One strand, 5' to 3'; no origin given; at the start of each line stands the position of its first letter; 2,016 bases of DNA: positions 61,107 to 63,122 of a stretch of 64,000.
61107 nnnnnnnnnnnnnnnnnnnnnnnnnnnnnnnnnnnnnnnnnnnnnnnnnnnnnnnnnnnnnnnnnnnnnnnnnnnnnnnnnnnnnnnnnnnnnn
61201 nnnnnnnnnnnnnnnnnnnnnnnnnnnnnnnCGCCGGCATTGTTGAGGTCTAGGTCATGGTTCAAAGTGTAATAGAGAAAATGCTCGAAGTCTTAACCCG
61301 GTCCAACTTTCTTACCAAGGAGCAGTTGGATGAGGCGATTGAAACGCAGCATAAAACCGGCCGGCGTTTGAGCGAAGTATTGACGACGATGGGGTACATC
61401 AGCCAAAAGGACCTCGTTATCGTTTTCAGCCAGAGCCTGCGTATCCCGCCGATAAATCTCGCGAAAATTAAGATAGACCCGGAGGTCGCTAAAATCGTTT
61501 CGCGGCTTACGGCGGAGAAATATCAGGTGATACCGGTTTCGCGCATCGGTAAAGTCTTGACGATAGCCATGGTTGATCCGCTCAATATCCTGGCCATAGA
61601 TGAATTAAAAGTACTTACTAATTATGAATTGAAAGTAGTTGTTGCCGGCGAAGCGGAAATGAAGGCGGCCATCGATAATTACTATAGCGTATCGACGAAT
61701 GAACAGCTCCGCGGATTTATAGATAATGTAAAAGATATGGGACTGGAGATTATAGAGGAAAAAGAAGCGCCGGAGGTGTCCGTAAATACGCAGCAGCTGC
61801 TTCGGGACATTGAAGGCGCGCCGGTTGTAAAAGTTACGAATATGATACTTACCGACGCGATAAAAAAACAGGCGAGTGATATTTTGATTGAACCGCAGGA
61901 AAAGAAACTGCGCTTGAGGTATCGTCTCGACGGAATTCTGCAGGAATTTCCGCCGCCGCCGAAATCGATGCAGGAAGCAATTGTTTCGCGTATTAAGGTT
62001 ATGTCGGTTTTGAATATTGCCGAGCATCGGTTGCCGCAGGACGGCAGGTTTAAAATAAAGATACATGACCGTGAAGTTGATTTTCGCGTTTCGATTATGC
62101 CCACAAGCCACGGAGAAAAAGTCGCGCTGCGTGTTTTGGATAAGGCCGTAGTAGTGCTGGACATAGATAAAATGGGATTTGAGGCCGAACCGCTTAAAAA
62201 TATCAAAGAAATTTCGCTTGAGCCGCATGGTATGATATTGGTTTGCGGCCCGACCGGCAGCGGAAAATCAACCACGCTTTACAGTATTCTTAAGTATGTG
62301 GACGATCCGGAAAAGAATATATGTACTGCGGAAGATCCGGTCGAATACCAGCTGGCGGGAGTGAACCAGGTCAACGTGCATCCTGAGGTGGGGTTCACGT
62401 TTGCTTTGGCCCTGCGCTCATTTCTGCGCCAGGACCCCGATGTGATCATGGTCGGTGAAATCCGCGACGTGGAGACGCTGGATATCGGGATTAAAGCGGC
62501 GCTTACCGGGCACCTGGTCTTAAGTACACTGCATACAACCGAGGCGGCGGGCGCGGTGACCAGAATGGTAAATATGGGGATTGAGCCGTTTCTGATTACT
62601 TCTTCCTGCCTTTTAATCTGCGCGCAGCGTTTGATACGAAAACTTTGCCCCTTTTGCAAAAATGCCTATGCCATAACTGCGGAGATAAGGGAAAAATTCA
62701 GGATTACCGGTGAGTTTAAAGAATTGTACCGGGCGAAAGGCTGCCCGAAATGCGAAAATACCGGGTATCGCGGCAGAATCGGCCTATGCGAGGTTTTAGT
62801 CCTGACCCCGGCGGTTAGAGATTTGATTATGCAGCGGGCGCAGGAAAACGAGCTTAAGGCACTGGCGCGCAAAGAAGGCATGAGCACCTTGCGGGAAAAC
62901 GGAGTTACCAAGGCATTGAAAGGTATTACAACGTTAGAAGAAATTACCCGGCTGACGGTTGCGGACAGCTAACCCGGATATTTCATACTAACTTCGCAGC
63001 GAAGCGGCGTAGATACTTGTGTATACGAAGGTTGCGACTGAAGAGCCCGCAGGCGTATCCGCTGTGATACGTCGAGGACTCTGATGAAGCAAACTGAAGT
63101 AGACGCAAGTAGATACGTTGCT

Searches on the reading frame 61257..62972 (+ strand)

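Call 28: search_protein_families(library=pfam, proteins=[window:61257-62972:+], max_evalue=0.0001)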
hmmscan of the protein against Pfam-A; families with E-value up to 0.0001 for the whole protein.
window:61257-62972:+ (571 aa): 2 families
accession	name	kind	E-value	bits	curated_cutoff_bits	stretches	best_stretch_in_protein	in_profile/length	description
PF00437.27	T2SSE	-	1.8e-140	468.2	24.9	1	188-565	6-370/370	Type II/IV secretion system protein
PF05157.20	MshEN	-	1.1e-17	64.3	23.1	1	61-146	1-87/90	MshEN domain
